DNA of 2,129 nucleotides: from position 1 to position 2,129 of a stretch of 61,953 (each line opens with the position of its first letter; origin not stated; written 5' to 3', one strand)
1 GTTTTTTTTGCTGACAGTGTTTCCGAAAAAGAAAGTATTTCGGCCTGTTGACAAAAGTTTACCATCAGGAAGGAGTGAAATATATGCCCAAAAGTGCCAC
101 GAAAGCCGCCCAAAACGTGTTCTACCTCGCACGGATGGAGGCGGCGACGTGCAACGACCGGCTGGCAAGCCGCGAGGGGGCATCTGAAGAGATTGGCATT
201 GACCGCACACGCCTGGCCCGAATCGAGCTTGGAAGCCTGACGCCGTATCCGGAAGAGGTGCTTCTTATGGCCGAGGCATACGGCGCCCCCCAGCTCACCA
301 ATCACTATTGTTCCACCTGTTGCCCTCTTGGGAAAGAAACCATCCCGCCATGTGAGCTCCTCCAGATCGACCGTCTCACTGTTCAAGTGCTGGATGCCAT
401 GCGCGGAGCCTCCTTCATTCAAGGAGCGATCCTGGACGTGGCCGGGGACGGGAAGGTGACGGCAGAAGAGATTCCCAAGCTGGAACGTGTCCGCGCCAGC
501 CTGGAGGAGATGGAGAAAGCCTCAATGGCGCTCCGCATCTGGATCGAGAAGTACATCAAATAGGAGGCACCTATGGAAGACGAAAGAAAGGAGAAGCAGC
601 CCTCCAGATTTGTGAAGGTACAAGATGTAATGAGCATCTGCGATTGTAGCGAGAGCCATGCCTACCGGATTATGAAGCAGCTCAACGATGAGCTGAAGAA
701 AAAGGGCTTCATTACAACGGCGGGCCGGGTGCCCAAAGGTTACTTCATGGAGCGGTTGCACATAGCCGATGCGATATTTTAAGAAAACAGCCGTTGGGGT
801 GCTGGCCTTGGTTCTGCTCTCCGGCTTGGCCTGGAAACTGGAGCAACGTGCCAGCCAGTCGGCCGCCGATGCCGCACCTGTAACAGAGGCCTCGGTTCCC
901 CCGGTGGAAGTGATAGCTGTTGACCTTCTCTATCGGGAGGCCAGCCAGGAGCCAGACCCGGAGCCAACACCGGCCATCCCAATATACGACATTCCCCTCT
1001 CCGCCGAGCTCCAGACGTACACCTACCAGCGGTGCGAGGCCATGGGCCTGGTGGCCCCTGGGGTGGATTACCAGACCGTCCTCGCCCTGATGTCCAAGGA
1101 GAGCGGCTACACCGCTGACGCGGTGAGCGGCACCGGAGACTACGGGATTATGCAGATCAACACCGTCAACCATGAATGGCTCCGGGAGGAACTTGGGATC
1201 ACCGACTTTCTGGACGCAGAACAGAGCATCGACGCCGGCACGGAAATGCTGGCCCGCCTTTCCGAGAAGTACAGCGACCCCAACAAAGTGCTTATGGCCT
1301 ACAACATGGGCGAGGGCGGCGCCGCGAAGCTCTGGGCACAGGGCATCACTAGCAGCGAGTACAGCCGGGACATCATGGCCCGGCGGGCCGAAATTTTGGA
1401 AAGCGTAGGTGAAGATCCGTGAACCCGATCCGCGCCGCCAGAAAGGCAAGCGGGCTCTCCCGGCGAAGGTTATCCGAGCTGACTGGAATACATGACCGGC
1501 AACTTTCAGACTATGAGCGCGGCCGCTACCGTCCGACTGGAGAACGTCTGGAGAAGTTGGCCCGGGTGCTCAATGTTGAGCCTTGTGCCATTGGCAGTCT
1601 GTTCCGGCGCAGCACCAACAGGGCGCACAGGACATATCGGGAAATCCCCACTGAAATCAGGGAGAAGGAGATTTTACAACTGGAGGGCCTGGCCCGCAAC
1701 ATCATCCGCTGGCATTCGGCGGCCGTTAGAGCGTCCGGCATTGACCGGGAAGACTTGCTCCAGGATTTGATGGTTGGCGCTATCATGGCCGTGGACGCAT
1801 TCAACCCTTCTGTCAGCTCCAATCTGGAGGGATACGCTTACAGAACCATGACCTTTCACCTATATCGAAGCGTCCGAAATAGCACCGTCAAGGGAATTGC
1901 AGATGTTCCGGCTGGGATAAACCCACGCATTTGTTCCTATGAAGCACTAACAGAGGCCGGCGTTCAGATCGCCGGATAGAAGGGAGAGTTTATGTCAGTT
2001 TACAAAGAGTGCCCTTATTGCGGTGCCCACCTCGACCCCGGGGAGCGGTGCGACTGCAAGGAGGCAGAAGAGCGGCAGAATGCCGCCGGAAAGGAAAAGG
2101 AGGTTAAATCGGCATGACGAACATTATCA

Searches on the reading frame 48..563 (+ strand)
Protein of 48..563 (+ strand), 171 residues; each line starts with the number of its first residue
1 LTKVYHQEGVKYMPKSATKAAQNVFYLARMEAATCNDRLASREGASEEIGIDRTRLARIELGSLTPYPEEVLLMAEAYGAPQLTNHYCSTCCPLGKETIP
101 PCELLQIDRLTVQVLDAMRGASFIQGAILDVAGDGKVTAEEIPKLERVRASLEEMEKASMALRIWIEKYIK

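Call 38: search_protein_families(library=phrogs, proteins=[window:48-563:+], max_evalue=0.00001)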
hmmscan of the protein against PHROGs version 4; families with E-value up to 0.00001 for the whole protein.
window:48-563:+ (171 aa): 1 family
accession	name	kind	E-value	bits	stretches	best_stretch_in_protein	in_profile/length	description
phrog_6499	-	transcription regulation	6e-51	173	1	16-170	2-156/157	transcriptional regulator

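Call 56: search_protein_families(library=pfam, proteins=[window:48-563:+], max_evalue=0.01)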
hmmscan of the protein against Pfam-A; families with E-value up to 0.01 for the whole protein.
window:48-563:+ (171 aa): 3 families
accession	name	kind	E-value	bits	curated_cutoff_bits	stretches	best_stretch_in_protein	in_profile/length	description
PF13560.12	HTH_31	-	1.8e-05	25.4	27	1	40-82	15-58/64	Helix-turn-helix domain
PF12844.13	HTH_19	-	0.00029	21.1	30.2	1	46-81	19-54/64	Helix-turn-helix domain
PF01381.28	HTH_3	-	0.00041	20.8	23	1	42-79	12-49/55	Helix-turn-helix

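Call 107: search_protein_families(library=ncbifam, proteins=[window:48-563:+], max_evalue=0.01)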
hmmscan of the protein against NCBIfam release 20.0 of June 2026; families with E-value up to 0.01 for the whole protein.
window:48-563:+ (171 aa): 0 families

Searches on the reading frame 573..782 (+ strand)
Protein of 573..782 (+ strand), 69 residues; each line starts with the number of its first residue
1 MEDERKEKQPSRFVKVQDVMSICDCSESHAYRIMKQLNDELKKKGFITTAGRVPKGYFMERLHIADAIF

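Call 95: search_protein_families(library=pfam, proteins=[window:573-782:+], max_evalue=0.05)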
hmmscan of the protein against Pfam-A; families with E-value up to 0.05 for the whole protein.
window:573-782:+ (69 aa): 2 families
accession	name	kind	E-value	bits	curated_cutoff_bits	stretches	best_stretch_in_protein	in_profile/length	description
PF05930.18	Phage_AlpA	-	0.0043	17.3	21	1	11-36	1-26/51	Prophage CP4-57 regulatory protein (AlpA)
PF05043.19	Mga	-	0.039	15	21.1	0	13-45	30-62/87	Mga helix-turn-helix domain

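Call 107: search_protein_families(library=ncbifam, proteins=[window:573-782:+], max_evalue=0.01)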
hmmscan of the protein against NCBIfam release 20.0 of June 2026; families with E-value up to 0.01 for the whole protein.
window:573-782:+ (69 aa): 1 family
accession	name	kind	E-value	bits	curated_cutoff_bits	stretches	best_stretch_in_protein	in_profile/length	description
NF047858.1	ICEBs1XisBacil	equivalog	6.7e-11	41.8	100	1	13-61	2-50/61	ICEBs1 excisionase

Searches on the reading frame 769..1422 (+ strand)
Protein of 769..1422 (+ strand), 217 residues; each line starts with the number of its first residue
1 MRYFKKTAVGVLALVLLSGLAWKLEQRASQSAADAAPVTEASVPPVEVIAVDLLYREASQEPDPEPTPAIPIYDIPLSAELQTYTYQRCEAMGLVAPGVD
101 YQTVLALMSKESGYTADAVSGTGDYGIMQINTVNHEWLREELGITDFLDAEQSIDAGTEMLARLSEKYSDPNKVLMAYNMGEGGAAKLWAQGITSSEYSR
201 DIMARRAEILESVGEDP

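Call 38: search_protein_families(library=phrogs, proteins=[window:769-1422:+], max_evalue=0.00001)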
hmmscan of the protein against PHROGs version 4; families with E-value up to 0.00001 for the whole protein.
window:769-1422:+ (217 aa): 9 families
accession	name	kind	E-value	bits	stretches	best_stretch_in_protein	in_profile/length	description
phrog_19349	-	unknown function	2.6e-49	168.8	1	72-212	61-197/204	-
phrog_32437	-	unknown function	8.3e-37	128.1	1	63-211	55-199/205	-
phrog_19890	-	unknown function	3.2e-29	103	1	79-212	108-241/248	-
phrog_342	-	head and packaging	7.7e-16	58.3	1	97-197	26-130/1235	internal virion protein with endolysin domain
phrog_13449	-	other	5.6e-13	50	1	100-214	21-127/269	transglycosylase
phrog_2013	-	tail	4.2e-12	46.6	1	97-207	479-590/657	lytic tail protein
phrog_669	-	lysis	2e-11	43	1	96-208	931-1055/1946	endolysin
phrog_14342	-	tail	4.9e-08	34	1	98-187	153-239/272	lytic tail fiber protein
phrog_28504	-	tail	7.4e-07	29.3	1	98-192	245-337/597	lytic tail fiber protein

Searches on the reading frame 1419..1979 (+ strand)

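Call 38: search_protein_families(library=phrogs, proteins=[window:1419-1979:+], max_evalue=0.00001)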
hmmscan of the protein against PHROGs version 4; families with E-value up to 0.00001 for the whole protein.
window:1419-1979:+ (186 aa): 10 families
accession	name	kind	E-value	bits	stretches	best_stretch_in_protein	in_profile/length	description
phrog_3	-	transcription regulation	4.2e-10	41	1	1-79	90-168/430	transcriptional repressor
phrog_2967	-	transcription regulation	2e-09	38.3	1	4-58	15-69/225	transcriptional regulator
phrog_8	-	transcription regulation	6e-09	36.8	1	4-53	81-130/346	transcriptional regulator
phrog_2439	-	transcription regulation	3.7e-08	33.6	1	4-55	12-63/367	transcriptional regulator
phrog_2104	-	unknown function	2.5e-07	31.8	1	2-54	42-93/103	-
phrog_7241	-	transcription regulation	2.6e-06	28.5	1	2-55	64-117/122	transcriptional regulator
phrog_351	-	transcription regulation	3.7e-06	26.8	1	78-156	502-579/928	RNA polymerase sigma factor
phrog_2328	-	transcription regulation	5.1e-06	27.3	1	4-54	20-70/128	transcriptional repressor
phrog_4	-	transcription regulation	6.8e-06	26.3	1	4-55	141-188/400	transcriptional repressor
phrog_9908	-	DNA, RNA and nucleotide metabolism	7.5e-06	26.3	1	4-101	18-117/282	DNA binding protein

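Call 56: search_protein_families(library=pfam, proteins=[window:1419-1979:+], max_evalue=0.01)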
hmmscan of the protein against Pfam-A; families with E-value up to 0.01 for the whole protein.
window:1419-1979:+ (186 aa): 6 families
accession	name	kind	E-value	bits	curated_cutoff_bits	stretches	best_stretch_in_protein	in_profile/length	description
PF01381.28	HTH_3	-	4.7e-16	59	23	1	4-55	1-52/55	Helix-turn-helix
PF13560.12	HTH_31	-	9.3e-11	42.3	27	1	5-55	7-58/64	Helix-turn-helix domain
PF04542.20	Sigma70_r2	-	5.4e-09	36.2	24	1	99-154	16-67/71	Sigma-70 region 2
PF12844.13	HTH_19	-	1.9e-07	31.3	30.2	1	4-55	4-55/64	Helix-turn-helix domain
PF13443.12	HTH_26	-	1.6e-06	28.7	22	1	9-55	7-54/63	Cro/C1-type HTH DNA-binding domain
PF13413.12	HTH_25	-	0.0021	18.3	24.6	1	5-38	3-36/62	Helix-turn-helix domain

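Call 107: search_protein_families(library=ncbifam, proteins=[window:1419-1979:+], max_evalue=0.01)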
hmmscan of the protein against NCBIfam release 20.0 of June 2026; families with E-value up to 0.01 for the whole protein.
window:1419-1979:+ (186 aa): 15 families
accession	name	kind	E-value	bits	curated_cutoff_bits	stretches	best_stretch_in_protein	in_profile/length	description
NF041951.1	phage_RstR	subfamily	3.2e-09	37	80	1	4-71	7-71/108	RstR family transcriptional repressor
TIGR02937.1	sigma70-ECF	superfamily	1.9e-07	30.8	42.9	1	85-155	7-71/165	sigma-70 family RNA polymerase sigma factor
NF007257.0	PRK09706.1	subfamily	1.6e-06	28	101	1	4-80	10-85/135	transcriptional repressor DicA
TIGR03830.1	CxxCG_CxxCG_HTH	subfamily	4.2e-06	26.6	61.8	1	4-55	70-120/127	type II TA system antitoxin MqsA family protein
TIGR00270.2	TIGR00270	equivalog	4.6e-05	23.3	110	1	4-54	80-130/159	multiprotein bridging factor aMBF1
TIGR03070.1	couple_hipB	subfamily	8.4e-05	22.4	71.65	1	4-52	7-52/58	type II toxin-antitoxin system Y4mF family antitoxin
TIGR02980.1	SigBFG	subfamily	0.00027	20.7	234.35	1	80-156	4-76/227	SigB/SigF/SigG family RNA polymerase sigma factor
NF007408.0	PRK09943.1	equivalog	0.00088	18.9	211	1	5-53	13-61/185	HTH-type transcriptional regulator PuuR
TIGR02941.1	Sigma_B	equivalog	0.0012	18.3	315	1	77-157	27-103/255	RNA polymerase sigma factor SigB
NF006015.0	PRK08154.1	subfamily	0.0014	17.9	204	1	4-54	35-85/314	anaerobic benzoate catabolism transcriptional regulator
NF006147.0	PRK08295.1-4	equivalog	0.0018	17.9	212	1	93-153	32-92/201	RNA polymerase factor sigma-70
NF047948.1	male_kill_WMK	equivalog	0.0018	17.8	300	1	7-80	13-239/300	WO male-killing family protein Wmk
NF052239.1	antitox_spr1629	equivalog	0.0021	17.3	335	1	5-55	8-58/377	spr1629 family repressor/antitoxin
NF003162.0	PRK04140.1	equivalog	0.0071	15.4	263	1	4-90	131-216/317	transcriptional regulator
NF006146.0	PRK08295.1-3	equivalog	0.0087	15.6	414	0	93-156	41-104/218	RNA polymerase factor sigma-70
